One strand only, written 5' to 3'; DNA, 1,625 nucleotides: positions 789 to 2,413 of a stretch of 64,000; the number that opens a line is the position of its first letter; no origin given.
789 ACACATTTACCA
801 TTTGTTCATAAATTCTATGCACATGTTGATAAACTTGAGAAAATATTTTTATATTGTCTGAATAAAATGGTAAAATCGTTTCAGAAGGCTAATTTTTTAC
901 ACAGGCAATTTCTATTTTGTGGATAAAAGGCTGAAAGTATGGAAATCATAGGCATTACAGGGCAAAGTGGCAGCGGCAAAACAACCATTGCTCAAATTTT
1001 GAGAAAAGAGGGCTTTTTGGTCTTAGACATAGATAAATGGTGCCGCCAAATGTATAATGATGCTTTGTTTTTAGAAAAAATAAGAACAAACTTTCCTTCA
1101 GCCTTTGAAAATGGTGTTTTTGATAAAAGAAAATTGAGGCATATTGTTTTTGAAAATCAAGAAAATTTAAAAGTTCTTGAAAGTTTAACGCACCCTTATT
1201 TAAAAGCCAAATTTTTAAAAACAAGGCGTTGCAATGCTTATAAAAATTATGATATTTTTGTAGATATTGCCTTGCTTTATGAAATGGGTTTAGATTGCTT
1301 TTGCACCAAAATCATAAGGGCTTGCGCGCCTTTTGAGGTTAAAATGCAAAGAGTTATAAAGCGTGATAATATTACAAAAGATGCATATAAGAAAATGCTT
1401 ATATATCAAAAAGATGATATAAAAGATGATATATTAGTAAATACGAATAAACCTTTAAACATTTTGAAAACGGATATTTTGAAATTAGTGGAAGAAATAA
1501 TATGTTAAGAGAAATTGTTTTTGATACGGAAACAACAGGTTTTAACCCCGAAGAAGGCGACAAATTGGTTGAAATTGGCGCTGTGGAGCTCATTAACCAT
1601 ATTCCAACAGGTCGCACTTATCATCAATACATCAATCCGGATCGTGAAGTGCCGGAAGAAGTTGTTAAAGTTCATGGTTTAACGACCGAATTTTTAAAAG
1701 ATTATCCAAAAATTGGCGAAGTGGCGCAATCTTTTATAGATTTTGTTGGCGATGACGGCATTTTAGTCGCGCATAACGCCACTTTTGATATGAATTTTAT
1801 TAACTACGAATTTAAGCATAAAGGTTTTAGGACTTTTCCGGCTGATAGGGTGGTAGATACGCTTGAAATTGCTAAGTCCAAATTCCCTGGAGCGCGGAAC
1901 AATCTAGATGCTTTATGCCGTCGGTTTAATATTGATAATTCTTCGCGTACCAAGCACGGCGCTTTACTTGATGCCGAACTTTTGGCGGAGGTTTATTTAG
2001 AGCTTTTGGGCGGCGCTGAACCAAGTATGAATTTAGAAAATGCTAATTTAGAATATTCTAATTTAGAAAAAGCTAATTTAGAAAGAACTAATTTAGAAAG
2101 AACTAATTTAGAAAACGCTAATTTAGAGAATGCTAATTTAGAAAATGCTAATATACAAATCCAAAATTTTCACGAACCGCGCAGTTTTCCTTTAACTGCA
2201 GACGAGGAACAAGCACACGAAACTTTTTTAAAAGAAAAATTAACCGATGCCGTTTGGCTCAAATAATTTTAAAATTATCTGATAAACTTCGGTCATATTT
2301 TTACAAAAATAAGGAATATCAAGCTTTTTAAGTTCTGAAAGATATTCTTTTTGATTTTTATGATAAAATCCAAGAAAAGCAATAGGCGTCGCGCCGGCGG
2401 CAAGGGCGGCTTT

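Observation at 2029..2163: A 15-bp minisatellite has expanded in frame inside two unrelated essential/repair genes (dnaQ and addA), creating pentapeptide-repeat inserts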

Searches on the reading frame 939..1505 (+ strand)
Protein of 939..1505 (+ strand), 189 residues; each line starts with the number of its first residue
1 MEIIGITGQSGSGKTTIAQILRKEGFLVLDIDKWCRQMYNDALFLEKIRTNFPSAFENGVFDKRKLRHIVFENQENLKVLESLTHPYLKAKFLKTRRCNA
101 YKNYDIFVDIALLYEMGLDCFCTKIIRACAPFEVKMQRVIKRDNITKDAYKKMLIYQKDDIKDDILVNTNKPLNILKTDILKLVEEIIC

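Call 10: search_protein_families(library=pfam, proteins=[window:939-1505:+], max_evalue=0.01)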
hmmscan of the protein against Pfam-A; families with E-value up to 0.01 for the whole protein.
window:939-1505:+ (189 aa): 10 families
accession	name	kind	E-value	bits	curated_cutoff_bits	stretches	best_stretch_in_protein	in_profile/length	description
PF01121.26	CoaE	-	7.4e-30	104.4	27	1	3-158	2-159/180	Dephospho-CoA kinase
PF13238.12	AAA_18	-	1.4e-06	29.2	29.4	1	4-88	1-85/128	AAA domain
PF13671.12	AAA_33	-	0.00016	22.4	27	1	6-41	4-40/143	AAA domain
PF00485.24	PRK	-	0.0011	19.2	22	1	3-23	1-21/196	Phosphoribulokinase / Uridine kinase family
PF13479.12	AAA_24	-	0.0014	19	27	1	4-42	5-41/195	AAA domain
PF13189.12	Cytidylate_kin2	-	0.0025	18.4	28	0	3-23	1-21/176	Cytidylate kinase-like family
PF00005.33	ABC_tran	-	0.003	18.6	25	1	2-23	12-33/137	ABC transporter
PF01712.25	dNK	-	0.0038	17.4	27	1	4-85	1-85/203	Deoxynucleoside kinase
PF03668.21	RapZ-like_N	-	0.0064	16.7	25.4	0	1-30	1-30/158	RapZ-like N-terminal domain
PF20720.3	nSTAND3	-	0.009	16.2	27.2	0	4-21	20-37/155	Novel STAND NTPase 3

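Call 54: find_encoding_contigs(protein=window:939-1505:+, flank=10000, max_places=6)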
Protein window:939-1505:+ (189 aa): 17 contigs read that carry it; 6 places shown.
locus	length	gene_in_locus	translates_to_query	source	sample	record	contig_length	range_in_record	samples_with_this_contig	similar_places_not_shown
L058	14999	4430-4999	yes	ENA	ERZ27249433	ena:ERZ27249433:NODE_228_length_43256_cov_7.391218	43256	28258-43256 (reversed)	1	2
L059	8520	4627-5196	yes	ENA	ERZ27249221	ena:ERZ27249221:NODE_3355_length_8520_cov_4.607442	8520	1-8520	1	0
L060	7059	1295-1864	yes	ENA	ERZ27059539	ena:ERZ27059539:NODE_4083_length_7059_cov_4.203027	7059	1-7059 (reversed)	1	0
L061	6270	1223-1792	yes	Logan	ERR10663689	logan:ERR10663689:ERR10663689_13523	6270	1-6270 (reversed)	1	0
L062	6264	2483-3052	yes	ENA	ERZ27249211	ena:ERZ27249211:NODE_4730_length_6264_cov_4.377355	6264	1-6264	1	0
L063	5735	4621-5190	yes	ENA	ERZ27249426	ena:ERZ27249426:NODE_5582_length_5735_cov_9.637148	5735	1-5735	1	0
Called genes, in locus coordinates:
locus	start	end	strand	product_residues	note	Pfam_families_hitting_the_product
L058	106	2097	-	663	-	PF00270:DEAD (weak), PF04851:ResIII, PF17757:UvrB_inter, PF27431:UvrB_3rd, PF00271:Helicase_C, PF12344:UvrB, PF02151:UVR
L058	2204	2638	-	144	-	-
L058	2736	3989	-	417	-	PF07498:Rho_N, PF07497:Rho_RNA_bind, PF00006:ATP-synt_ab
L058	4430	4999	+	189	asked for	PF01121:CoaE, PF13238:AAA_18 (weak)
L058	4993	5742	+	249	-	PF00929:RNase_T, PF13482:RNase_H_2 (faint), PF00805:Pentapeptide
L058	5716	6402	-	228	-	PF00702:Hydrolase, PF13419:HAD_2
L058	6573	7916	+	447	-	PF10396:TrmE_N, PF00350:Dynamin_N (faint), PF12631:MnmE_helical, PF01926:MMR_HSR1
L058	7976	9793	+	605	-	PF00890:FAD_binding_2 (faint), PF01134:GIDA, PF07992:Pyr_redox_2 (faint), PF12831:FAD_oxidored, PF21680:GIDA_C_1st, PF13932:SAM_GIDA_C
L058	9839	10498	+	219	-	PF02527:GidB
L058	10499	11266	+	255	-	PF00142:Fer4_NifH, PF01656:CbiA, PF02374:ArsA_ATPase (weak), PF06564:CBP_BcsQ, PF09140:MipZ, PF10609:ParA, PF13614:AAA_31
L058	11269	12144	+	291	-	PF02195:ParB_N, PF17762:HTH_ParB, PF23552:ParB_C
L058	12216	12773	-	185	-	PF02631:RecX_HTH2 (weak)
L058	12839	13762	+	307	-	PF01430:HSP33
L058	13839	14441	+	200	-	-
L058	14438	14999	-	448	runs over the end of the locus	-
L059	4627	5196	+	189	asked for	PF01121:CoaE, PF13238:AAA_18 (weak)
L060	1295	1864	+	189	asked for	PF01121:CoaE, PF13238:AAA_18 (weak)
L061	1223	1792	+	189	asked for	PF01121:CoaE, PF13238:AAA_18 (weak)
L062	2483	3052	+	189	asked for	PF01121:CoaE, PF13238:AAA_18 (weak)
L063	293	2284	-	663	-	PF00270:DEAD (weak), PF04851:ResIII, PF17757:UvrB_inter, PF27431:UvrB_3rd, PF00271:Helicase_C, PF12344:UvrB, PF02151:UVR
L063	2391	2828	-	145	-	-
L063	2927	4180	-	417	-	PF07498:Rho_N, PF07497:Rho_RNA_bind, PF00006:ATP-synt_ab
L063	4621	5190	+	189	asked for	PF01121:CoaE, PF13238:AAA_18 (weak)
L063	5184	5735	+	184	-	?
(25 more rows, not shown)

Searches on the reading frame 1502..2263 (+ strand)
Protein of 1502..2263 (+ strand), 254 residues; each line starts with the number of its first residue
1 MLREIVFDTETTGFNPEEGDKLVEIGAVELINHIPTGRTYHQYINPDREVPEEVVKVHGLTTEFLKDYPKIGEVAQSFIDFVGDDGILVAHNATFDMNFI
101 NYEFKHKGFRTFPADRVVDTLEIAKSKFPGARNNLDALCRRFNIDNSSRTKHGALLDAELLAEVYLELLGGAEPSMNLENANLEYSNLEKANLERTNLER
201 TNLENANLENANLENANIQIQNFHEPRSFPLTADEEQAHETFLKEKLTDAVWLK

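Call 10: search_protein_families(library=pfam, proteins=[window:1502-2263:+], max_evalue=0.01)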
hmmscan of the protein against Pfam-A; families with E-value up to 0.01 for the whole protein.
window:1502-2263:+ (254 aa): 6 families
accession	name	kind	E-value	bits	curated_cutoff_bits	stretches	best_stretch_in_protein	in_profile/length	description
PF00929.31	RNase_T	-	7.7e-41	140.8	24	1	5-165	1-164/164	Exonuclease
PF00805.28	Pentapeptide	-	1.8e-11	43.8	20.2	1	177-215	2-40/40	Pentapeptide repeats (8 copies)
PF16473.11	Rv2179c-like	-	4.7e-07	30.1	27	1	5-165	3-173/177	3'-5' exoribonuclease Rv2179c-like domain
PF13482.12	RNase_H_2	-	7.6e-06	26.4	22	1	6-147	2-118/165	RNase_H superfamily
PF13599.13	Pentapeptide_4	-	9.2e-05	22.9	38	1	177-223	12-58/78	Pentapeptide repeat region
PF01612.26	DNA_pol_A_exo1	-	0.0039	17.4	23.6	0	80-143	70-128/173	3'-5' exonuclease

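Call 12: find_homologous_proteins(query=window:1502-2263:+, max_evalue=1e-10)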
Query window:1502-2263:+ (254 aa): 8000 proteins with E <= 1e-10 among 8000 candidates; the best 120 are listed.
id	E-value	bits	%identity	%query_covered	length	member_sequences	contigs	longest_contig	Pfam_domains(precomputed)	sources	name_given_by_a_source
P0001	5.8e-159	545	97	100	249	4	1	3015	PF00929.32,PF13482.13,PF00805.29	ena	-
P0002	3.5e-111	389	69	100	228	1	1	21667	PF00929.32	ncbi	-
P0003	2.1e-110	386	69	100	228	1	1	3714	PF00929.32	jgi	-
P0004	2.4e-110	386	71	100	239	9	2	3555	PF00929.32,PF13482.13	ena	-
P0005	2.7e-110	386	71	100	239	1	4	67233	PF00929.32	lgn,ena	-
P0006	1.4e-109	384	71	100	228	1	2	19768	PF00929.32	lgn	-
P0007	1.5e-109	383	71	100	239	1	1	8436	PF00929.32,PF13482.13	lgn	-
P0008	2.0e-109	383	70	100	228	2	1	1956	PF00929.32,PF13482.13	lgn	-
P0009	4.2e-109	382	69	100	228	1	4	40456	PF00929.32,PF13482.13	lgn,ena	-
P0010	4.5e-109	382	70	100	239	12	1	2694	PF00929.32,PF13482.13,PF16473.12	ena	-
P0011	5.5e-109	382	70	100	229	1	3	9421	PF00929.32,PF13482.13,PF16473.12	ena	-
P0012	7.3e-109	381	69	100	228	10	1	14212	PF00929.32,PF13482.13,PF16473.12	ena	-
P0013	7.9e-109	381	68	100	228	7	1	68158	PF00929.32,PF13482.13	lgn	-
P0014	8.4e-109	381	70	100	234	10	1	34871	PF00929.32,PF13482.13,PF16473.12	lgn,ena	-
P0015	1.1e-108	381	70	100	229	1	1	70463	PF00929.32,PF13482.13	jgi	-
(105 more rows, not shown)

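Call 16: find_encoding_contigs(protein=P0001, flank=10000, max_places=4)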
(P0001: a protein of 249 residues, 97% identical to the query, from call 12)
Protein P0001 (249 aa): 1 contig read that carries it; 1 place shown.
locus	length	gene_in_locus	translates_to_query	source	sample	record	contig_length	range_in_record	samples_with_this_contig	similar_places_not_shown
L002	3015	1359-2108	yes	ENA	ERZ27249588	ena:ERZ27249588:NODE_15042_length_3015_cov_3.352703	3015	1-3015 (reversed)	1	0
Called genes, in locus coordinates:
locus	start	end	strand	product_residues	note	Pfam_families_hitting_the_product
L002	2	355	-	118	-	?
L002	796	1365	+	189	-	PF01121:CoaE, PF13238:AAA_18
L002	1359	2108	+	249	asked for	PF00929:RNase_T, PF13482:RNase_H_2 (faint), PF00805:Pentapeptide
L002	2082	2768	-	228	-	PF00702:Hydrolase, PF13419:HAD_2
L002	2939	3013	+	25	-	?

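Call 20: list_cluster_members(proteins=[window:1502-2263:+, window:24702-28430:+, window:21800-24706:+, window:43735-45030:+, window:29060-30361:+])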
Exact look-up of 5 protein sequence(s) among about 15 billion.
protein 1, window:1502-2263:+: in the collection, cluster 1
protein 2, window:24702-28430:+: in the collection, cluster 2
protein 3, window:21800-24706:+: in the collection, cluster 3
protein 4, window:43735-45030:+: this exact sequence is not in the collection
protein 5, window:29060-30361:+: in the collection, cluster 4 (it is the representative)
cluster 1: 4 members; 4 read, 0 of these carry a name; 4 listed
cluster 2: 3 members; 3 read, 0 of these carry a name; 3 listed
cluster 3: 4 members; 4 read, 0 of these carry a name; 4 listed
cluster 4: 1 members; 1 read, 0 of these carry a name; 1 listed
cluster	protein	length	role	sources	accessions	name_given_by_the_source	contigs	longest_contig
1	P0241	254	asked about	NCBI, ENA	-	-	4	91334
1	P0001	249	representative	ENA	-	-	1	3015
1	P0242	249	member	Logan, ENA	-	-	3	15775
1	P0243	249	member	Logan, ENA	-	-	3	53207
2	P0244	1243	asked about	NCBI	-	-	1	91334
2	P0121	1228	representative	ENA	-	-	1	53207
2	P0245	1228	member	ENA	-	-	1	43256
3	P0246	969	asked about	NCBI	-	-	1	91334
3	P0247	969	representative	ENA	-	-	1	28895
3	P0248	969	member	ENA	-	-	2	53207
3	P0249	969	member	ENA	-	-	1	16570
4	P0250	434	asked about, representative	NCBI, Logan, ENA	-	-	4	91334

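Call 42: search_solved_structures(query=window:1502-2263:+, max_evalue=1e-10, show_alignments=2)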
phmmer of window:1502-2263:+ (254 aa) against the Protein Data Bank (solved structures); distinct sequences matched with E-value up to 1e-10: 15.
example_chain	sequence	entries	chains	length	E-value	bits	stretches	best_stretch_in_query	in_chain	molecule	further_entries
2gui_A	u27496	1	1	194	8.8e-50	172.9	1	2-173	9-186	DNA polymerase III epsilon subunit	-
1j53_A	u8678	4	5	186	1.3e-49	172.4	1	2-172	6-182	DNA polymerase III, epsilon chain | DNA polymerase III epsilon subunit | DNA POLYMERASE III SUBUNIT EPSILON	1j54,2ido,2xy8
5fku_D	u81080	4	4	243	1.9e-49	171.8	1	2-172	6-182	DNA POLYMERASE III SUBUNIT EPSILON | DNA POLYMERASE III EPSILON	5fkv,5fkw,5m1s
2p1j_A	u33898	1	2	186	2.1e-19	73.5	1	5-168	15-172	DNA polymerase III polC-type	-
4yfo_A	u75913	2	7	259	6.3e-16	62.1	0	176-218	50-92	beta1_ex1 | 6beta1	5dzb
5dqa_A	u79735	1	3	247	3.1e-15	59.8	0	176-224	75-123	t3284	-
4yei_A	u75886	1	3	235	5.2e-15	59.1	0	169-224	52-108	beta1mut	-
5di5_A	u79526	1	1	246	6.1e-15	58.9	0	175-224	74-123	beta1 t801 loop variant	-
4yc5_A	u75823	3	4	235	6.9e-15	58.7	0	169-227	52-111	beta1 | beta1 protein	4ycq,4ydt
9qpc_A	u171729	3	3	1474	2.2e-14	57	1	5-162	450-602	DNA polymerase III PolC-type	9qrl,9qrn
8zef_A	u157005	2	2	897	4.3e-14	56.1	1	5-160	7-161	3'-5' exonuclease DinG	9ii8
5dns_A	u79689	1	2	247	7.7e-14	55.2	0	175-224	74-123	t1428 beta1 loop design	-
5dn0_A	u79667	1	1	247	1.5e-13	54.3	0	175-224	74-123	beta1 t1555 loop variant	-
5dra_A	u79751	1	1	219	2.4e-13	53.6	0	177-223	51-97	3beta1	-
2j8k_A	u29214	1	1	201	1.9e-12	50.7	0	177-218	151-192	NP275-NP276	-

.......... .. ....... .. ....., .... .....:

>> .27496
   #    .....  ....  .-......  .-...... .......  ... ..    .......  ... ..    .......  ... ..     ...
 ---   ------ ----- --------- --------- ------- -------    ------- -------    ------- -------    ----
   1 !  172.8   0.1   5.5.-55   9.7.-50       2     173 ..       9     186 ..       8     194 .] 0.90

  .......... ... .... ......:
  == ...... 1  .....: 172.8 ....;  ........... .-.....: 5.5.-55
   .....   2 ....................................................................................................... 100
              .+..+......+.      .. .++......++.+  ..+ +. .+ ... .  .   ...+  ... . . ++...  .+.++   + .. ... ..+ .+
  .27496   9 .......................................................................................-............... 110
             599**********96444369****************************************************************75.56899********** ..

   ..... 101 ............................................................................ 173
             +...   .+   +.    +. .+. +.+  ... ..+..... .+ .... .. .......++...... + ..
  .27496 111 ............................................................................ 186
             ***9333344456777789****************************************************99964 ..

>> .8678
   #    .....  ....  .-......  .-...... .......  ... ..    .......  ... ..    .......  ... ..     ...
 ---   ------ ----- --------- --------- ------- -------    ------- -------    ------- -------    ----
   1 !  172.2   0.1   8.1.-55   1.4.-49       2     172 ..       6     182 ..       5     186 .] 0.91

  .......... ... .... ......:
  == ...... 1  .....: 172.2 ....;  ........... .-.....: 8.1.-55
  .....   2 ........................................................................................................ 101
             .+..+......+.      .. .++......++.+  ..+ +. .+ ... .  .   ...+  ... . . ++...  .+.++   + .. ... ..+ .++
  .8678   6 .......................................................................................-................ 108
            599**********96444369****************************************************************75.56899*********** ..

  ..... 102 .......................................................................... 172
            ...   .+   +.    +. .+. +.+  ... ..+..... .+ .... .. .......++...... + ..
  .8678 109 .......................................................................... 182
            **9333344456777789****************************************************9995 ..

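Call 62: find_encoding_contigs(protein=P0002, flank=3000, max_places=2)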
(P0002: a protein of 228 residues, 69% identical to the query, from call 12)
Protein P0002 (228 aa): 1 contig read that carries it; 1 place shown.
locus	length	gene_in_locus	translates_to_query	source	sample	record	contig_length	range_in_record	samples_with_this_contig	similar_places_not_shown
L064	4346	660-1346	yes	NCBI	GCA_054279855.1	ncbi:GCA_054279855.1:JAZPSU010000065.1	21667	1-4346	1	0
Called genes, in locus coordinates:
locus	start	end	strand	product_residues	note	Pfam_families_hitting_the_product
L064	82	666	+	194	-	PF01121:CoaE, PF13238:AAA_18 (faint)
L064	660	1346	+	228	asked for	PF00929:RNase_T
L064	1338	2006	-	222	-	PF00702:Hydrolase, PF13419:HAD_2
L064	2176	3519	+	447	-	PF10396:TrmE_N, PF12631:MnmE_helical, PF00350:Dynamin_N (faint), PF01926:MMR_HSR1, PF02421:FeoB_N (weak)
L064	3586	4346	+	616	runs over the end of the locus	PF00890:FAD_binding_2 (faint), PF01134:GIDA, PF12831:FAD_oxidored, PF21680:GIDA_C_1st, PF13932:SAM_GIDA_C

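Call 63: find_encoding_contigs(protein=window:1502-2263:+, flank=10000, max_places=4)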
Protein window:1502-2263:+ (254 aa): 4 contigs read that carry it; 4 places shown.
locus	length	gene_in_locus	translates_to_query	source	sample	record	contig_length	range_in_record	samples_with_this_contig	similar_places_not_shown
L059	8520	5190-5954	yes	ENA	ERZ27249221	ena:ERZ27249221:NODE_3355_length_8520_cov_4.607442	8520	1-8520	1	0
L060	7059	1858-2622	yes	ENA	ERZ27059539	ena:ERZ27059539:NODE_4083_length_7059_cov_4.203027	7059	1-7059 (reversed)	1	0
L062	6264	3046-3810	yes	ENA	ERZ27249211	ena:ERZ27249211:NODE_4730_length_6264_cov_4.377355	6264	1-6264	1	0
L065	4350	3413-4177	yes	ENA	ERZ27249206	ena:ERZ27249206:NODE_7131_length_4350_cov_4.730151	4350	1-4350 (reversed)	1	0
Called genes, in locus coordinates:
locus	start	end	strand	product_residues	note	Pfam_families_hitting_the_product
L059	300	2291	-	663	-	PF00270:DEAD (weak), PF04851:ResIII, PF17757:UvrB_inter, PF27431:UvrB_3rd, PF00271:Helicase_C, PF12344:UvrB, PF02151:UVR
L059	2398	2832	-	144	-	-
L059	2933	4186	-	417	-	PF07498:Rho_N, PF07497:Rho_RNA_bind, PF00006:ATP-synt_ab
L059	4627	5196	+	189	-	PF01121:CoaE, PF13238:AAA_18 (weak)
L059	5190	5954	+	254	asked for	PF00929:RNase_T, PF13482:RNase_H_2 (faint), PF00805:Pentapeptide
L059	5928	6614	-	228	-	PF00702:Hydrolase, PF13419:HAD_2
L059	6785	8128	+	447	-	PF10396:TrmE_N, PF00350:Dynamin_N (faint), PF12631:MnmE_helical, PF01926:MMR_HSR1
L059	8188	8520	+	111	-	?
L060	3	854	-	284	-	?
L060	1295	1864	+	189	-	PF01121:CoaE, PF13238:AAA_18 (weak)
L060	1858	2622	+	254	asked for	PF00929:RNase_T, PF13482:RNase_H_2 (faint), PF00805:Pentapeptide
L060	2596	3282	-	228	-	PF00702:Hydrolase, PF13419:HAD_2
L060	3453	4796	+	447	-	PF10396:TrmE_N, PF00350:Dynamin_N (faint), PF12631:MnmE_helical, PF01926:MMR_HSR1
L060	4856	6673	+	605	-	PF00890:FAD_binding_2 (faint), PF01134:GIDA, PF07992:Pyr_redox_2 (faint), PF12831:FAD_oxidored, PF21680:GIDA_C_1st, PF13932:SAM_GIDA_C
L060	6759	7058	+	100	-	?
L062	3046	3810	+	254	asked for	PF00929:RNase_T, PF13482:RNase_H_2 (faint), PF00805:Pentapeptide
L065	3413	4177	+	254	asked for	PF00929:RNase_T, PF13482:RNase_H_2 (faint), PF00805:Pentapeptide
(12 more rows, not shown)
